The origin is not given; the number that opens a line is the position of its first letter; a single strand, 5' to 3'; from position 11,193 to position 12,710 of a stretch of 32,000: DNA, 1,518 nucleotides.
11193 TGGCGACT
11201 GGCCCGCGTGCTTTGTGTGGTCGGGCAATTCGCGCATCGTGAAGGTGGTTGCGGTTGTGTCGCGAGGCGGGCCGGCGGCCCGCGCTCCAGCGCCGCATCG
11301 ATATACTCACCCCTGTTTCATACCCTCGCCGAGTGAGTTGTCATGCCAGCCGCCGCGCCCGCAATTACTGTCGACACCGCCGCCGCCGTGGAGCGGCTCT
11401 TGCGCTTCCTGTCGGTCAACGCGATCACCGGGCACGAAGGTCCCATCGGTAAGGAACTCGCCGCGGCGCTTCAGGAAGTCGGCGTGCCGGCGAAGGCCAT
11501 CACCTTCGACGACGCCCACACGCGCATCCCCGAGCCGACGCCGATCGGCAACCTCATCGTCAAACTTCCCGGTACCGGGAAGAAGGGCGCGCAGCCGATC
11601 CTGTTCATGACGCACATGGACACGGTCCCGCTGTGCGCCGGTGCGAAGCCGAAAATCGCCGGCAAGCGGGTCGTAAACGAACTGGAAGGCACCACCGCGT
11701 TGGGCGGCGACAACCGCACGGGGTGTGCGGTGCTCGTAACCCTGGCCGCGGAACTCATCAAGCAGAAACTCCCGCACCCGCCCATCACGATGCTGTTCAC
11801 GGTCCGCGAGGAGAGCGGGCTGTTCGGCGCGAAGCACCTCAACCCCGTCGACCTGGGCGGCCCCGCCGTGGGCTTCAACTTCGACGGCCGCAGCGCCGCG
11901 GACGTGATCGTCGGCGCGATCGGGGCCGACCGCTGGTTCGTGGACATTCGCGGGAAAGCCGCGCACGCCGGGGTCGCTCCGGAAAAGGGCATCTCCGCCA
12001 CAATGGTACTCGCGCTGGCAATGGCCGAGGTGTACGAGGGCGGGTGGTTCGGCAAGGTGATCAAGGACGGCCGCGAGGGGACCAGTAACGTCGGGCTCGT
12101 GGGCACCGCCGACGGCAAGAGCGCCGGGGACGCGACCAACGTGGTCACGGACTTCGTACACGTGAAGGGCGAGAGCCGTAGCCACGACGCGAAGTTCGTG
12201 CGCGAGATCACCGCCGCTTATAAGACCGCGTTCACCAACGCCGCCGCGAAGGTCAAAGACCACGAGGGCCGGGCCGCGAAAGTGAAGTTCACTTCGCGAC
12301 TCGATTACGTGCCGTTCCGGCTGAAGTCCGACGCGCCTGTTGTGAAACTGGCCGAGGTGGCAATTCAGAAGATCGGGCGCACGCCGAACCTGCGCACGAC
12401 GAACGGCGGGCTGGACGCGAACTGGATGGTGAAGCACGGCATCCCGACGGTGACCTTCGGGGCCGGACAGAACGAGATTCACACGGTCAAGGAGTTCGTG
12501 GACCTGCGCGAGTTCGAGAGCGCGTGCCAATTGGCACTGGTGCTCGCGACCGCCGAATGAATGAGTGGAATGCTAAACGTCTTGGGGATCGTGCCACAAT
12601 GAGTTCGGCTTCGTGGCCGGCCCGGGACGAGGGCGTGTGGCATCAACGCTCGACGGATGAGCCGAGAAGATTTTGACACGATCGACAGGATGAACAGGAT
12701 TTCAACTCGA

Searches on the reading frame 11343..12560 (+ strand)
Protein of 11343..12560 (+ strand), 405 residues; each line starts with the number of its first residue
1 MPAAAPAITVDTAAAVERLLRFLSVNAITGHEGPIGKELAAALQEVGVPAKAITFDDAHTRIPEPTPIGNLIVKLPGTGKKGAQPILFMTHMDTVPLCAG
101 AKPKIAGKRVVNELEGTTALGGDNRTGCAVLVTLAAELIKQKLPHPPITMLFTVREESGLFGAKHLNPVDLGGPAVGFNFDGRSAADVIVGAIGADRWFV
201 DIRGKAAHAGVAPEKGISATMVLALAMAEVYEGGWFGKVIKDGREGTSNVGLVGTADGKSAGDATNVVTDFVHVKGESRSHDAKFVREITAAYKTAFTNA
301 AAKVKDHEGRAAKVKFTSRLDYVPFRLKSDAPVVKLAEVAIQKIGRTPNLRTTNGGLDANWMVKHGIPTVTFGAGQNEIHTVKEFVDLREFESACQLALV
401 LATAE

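Call 8: search_protein_families(library=pfam, proteins=[window:11343-12560:+], max_evalue=0.001)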
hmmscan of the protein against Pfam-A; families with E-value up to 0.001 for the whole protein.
window:11343-12560:+ (405 aa): 4 families
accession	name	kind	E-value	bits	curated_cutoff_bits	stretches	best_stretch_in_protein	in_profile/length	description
PF01546.33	Peptidase_M20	-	2.8e-15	57.2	24.6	1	87-398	1-200/206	Peptidase family M20/M25/M40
PF05343.19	Peptidase_M42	-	8.4e-13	48.5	23.2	1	123-166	134-176/292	M42 glutamyl aminopeptidase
PF04389.22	Peptidase_M28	-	2.4e-10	40.9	21.3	1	70-182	1-94/193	Peptidase family M28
PF07687.19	M20_dimer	-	1.2e-05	25.6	21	1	194-303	5-105/107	Peptidase dimerisation domain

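Call 80: search_protein_families(library=ncbifam, proteins=[window:11343-12560:+], max_evalue=0.00001)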
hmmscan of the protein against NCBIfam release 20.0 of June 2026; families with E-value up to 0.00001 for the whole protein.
window:11343-12560:+ (405 aa): 28 families (the best 25 are shown)
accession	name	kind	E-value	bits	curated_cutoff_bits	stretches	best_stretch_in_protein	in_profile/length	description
TIGR01883.1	PepT-like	hypoth_equivalog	4.5e-50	170.6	274.25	1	16-401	3-359/361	peptidase T-like protein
NF003976.0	PRK05469.1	subfamily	3.1e-28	98.8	255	1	107-402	126-402/409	tripeptide aminopeptidase PepT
TIGR01910.1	DapE-ArgE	subfamily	6.8e-23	81.5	217.6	1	17-392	5-368/373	ArgE/DapE family deacylase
NF009920.0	PRK13381.1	subfamily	7.8e-23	81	293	1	115-402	136-405/412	peptidase T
NF004788.0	PRK06133.1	subfamily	3.1e-17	62.6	349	1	61-389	86-397/417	glutamate carboxypeptidase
TIGR01882.1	peptidase-T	equivalog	9.1e-15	54.4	285.75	1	109-399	129-400/410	peptidase T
TIGR01892.1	AcOrn-deacetyl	equivalog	1.5e-14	53.9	297.7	1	43-394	28-357/365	acetylornithine deacetylase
TIGR01893.1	aa-his-dipept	subfamily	5.7e-14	51.7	343.75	1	68-203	46-185/478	beta-Ala-His dipeptidase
NF006399.0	PRK08651.1-2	equivalog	8.7e-14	51.3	381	1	325-394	323-393/405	succinyl-diaminopimelate desuccinylase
NF005602.0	PRK07338.1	equivalog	7.7e-13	47.8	357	1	152-399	161-393/409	hydrolase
NF006365.0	PRK08588.1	subfamily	5.7e-12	45.6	289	1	12-394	6-369/383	succinyl-diaminopimelate desuccinylase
NF009557.0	PRK13009.1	equivalog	6.2e-12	45.3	284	1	263-393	242-362/377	succinyl-diaminopimelate desuccinylase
NF005710.0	PRK07522.1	subfamily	3.3e-11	43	412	1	70-396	58-379/391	acetylornithine deacetylase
NF005678.0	PRK07473.1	equivalog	1.3e-10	40.8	386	1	61-227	53-218/376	M20/M25/M40 family metallo-hydrolase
TIGR01900.1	dapE-gram_pos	equivalog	2e-10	40.1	304.2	1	82-395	56-343/351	succinyl-diaminopimelate desuccinylase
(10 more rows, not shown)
